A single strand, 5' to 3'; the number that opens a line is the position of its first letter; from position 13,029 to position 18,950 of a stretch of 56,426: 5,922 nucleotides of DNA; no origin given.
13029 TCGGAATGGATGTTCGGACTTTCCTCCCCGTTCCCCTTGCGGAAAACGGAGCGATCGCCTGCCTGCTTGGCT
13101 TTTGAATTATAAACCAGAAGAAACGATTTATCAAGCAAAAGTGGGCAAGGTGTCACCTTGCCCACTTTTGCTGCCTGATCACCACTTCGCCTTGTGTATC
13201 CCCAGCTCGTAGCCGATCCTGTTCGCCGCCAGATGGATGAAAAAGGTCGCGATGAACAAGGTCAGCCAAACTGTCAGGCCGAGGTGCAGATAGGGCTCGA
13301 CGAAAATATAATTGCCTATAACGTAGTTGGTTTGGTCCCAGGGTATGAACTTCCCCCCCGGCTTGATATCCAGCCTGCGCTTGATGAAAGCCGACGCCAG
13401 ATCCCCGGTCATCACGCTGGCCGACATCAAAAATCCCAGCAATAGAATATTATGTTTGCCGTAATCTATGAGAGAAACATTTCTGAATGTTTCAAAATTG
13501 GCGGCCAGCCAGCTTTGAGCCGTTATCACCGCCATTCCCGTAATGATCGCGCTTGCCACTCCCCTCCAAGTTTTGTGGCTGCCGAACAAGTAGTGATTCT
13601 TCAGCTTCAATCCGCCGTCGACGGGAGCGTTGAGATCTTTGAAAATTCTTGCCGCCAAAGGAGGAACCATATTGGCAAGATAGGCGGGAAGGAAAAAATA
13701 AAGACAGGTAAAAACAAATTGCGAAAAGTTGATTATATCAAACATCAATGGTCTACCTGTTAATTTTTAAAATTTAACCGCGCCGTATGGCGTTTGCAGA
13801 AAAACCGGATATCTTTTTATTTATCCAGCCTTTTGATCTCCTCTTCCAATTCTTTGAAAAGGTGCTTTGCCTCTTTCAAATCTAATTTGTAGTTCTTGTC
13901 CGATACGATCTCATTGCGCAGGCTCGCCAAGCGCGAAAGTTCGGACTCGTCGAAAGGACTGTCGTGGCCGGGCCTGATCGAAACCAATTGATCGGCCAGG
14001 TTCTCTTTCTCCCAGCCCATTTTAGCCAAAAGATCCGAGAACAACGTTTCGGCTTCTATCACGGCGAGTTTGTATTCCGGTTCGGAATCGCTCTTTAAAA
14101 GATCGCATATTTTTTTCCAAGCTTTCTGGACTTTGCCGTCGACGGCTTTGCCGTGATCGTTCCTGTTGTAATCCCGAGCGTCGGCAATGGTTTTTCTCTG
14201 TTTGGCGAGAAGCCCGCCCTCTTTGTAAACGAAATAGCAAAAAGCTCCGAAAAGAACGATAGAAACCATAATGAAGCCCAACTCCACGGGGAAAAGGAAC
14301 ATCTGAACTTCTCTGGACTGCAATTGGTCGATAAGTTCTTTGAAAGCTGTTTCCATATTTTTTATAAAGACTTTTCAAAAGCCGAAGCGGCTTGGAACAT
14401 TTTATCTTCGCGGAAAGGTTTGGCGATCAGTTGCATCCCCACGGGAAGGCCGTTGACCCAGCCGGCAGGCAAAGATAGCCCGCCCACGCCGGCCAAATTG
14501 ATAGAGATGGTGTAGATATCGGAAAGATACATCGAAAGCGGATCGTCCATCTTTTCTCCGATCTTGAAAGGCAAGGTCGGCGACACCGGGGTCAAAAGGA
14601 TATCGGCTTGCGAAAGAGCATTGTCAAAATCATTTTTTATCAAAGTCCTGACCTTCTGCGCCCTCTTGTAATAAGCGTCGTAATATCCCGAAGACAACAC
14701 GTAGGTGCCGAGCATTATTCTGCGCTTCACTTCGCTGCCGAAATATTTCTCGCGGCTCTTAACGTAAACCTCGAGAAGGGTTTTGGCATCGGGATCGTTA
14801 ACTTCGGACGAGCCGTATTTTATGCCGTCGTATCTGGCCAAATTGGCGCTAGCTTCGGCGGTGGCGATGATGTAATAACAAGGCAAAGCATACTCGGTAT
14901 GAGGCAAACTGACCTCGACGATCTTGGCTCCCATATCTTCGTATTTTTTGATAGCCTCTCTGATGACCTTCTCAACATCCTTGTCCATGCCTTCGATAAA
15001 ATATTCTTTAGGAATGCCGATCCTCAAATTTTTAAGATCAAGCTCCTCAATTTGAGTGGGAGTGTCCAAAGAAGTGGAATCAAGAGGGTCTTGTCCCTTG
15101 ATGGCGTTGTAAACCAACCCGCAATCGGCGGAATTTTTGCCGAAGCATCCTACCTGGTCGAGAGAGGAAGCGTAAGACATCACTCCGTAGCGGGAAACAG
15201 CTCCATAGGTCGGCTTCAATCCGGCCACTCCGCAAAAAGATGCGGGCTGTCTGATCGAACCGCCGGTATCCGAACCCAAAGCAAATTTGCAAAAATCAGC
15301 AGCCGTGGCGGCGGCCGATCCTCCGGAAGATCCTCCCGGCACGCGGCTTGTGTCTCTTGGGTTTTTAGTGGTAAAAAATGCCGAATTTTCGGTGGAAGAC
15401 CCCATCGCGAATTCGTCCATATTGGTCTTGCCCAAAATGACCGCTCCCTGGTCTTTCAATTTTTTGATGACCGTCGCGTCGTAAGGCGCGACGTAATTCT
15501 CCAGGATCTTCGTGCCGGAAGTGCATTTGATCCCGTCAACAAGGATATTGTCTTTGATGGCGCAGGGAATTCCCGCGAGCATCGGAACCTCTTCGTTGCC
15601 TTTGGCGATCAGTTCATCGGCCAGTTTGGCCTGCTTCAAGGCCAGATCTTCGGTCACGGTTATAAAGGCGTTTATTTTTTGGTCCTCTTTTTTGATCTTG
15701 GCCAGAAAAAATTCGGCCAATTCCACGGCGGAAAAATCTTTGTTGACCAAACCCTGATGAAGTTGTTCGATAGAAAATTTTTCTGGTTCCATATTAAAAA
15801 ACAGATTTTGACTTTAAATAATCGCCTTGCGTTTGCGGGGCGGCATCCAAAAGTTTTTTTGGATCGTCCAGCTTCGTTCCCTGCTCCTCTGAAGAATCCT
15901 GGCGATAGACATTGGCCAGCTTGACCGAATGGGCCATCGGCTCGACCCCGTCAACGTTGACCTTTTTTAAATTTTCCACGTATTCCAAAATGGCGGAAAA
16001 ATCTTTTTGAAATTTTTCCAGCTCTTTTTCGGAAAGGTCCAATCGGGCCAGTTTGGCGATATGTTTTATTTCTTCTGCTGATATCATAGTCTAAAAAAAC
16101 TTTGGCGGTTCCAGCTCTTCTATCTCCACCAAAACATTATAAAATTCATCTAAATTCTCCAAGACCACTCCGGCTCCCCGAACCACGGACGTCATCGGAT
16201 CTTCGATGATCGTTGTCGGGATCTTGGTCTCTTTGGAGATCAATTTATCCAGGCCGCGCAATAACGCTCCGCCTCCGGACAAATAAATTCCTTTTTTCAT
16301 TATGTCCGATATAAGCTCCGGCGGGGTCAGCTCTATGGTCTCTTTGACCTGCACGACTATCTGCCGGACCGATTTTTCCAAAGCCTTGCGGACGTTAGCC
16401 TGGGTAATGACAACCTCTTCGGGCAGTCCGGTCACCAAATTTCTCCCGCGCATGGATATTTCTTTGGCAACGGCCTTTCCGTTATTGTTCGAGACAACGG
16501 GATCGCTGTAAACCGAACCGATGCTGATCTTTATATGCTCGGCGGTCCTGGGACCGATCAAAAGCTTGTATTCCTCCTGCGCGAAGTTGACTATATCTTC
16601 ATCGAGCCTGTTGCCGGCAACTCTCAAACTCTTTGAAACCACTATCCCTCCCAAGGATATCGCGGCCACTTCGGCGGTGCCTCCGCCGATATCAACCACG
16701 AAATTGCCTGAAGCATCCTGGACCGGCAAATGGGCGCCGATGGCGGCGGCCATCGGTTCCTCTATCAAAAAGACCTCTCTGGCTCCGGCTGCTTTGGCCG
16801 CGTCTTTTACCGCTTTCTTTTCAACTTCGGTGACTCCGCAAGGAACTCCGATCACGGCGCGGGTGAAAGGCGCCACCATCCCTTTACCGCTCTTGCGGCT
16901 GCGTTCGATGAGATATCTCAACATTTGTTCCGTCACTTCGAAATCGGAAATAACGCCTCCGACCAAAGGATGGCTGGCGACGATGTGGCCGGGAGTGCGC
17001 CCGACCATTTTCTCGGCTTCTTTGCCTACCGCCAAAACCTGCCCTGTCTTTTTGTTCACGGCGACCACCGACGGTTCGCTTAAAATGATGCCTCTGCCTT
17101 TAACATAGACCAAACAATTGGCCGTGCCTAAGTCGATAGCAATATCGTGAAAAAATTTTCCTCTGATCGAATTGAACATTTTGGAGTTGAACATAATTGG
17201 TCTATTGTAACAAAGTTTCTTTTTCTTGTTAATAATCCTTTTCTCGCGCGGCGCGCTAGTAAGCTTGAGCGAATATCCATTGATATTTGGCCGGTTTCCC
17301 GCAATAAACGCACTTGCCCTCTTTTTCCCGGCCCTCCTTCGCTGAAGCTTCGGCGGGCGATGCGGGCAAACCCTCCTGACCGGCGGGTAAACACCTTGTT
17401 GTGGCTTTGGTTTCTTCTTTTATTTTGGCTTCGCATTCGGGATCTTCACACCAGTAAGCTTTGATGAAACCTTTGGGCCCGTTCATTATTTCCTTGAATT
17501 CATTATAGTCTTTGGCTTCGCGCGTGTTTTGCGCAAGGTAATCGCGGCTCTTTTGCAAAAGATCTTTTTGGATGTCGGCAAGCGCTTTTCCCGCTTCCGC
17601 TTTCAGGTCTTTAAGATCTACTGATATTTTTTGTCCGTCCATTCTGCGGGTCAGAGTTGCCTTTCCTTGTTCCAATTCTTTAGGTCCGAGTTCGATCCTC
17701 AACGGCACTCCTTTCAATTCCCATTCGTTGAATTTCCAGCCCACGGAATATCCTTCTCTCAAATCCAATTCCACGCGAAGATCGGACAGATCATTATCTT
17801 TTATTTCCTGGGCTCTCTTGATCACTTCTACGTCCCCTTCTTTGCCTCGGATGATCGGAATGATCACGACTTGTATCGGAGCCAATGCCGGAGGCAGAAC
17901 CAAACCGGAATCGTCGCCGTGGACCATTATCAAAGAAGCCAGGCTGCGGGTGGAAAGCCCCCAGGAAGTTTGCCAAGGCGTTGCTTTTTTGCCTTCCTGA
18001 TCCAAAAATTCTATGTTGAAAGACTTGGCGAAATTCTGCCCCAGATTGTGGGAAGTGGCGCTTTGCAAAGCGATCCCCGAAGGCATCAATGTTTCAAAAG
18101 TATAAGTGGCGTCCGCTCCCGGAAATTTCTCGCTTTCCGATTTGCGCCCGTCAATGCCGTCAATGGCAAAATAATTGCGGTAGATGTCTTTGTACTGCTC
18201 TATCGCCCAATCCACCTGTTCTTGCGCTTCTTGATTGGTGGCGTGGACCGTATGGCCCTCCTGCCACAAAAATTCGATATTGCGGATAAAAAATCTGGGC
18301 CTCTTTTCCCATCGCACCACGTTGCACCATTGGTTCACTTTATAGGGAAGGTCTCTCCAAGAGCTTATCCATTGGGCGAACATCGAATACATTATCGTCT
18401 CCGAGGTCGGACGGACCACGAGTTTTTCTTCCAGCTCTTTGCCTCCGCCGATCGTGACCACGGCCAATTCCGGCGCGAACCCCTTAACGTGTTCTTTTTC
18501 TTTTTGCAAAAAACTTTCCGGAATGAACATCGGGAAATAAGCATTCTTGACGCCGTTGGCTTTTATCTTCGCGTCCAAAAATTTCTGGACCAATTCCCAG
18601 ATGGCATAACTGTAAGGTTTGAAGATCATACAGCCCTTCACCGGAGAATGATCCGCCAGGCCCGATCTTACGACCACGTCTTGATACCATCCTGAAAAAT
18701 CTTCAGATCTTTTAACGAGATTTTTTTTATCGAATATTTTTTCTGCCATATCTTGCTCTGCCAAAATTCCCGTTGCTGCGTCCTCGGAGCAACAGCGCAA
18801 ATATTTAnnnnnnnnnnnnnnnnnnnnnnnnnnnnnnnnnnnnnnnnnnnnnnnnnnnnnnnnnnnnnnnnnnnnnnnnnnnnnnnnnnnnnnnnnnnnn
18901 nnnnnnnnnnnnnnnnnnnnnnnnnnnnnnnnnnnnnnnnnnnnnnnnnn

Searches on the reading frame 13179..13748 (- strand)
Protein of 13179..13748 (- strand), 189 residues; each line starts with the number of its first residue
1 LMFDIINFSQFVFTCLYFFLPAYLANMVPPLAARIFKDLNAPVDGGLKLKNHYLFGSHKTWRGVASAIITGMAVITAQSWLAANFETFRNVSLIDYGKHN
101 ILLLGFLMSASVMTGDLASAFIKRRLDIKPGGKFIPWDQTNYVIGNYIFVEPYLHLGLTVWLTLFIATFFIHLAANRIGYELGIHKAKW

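Call 10: search_protein_families(library=pfam, proteins=[window:13179-13748:-], max_evalue=0.001)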
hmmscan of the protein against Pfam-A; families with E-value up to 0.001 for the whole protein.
window:13179-13748:- (189 aa): 2 families
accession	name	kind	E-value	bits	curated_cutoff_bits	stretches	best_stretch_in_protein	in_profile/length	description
PF01864.22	CarS-like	-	7.7e-27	94.8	22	1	10-189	3-175/175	CDP-archaeol synthase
PF01148.25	CTP_transf_1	-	2.5e-08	34.6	24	1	58-136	169-238/264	Cytidylyltransferase family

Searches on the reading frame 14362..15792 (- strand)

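Call 10: search_protein_families(library=pfam, proteins=[window:14362-15792:-], max_evalue=0.001)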
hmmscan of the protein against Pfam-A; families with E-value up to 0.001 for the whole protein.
window:14362-15792:- (476 aa): 1 family
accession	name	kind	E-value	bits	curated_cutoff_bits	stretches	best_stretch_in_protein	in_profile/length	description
PF01425.27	Amidase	-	1.7e-152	509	27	1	24-464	1-443/445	Amidase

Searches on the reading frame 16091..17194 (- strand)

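Call 10: search_protein_families(library=pfam, proteins=[window:16091-17194:-], max_evalue=0.001)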
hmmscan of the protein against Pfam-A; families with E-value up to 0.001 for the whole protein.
window:16091-17194:- (367 aa): 5 families
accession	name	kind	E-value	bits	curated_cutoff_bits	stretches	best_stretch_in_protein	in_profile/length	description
PF06723.19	MreB_Mbl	-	4.2e-130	433.8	27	1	16-350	2-324/327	MreB/Mbl protein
PF00012.26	HSP70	-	1.4e-12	47.1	20.6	1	85-210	111-239/599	Hsp70 protein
PF14450.12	FtsA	-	6.5e-10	39.9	31.8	1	166-332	2-112/127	Cell division protein FtsA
PF00022.25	Actin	-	6.8e-06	25.4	27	0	41-207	31-189/410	Actin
PF11104.14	PilM_2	-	4.9e-05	22.9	27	0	302-345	277-319/340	Type IV pilus assembly protein PilM;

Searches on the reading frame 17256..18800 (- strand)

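Call 10: search_protein_families(library=pfam, proteins=[window:17256-18800:-], max_evalue=0.001)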
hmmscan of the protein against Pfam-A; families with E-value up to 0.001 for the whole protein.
window:17256-18800:- (514 aa): 3 families
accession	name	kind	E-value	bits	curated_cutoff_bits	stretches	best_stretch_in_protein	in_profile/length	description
PF09180.16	ProRS-C_1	-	1.5e-22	80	31.5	1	432-514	1-71/71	Prolyl-tRNA synthetase, C-terminal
PF00587.30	tRNA-synt_2b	-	2.6e-21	76.9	29.3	1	122-291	6-176/179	tRNA synthetase class II core domain (G, H, P, S and T)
PF03129.25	HGTP_anticodon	-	6.7e-17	61.9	21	1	310-401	1-89/94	Anticodon binding domain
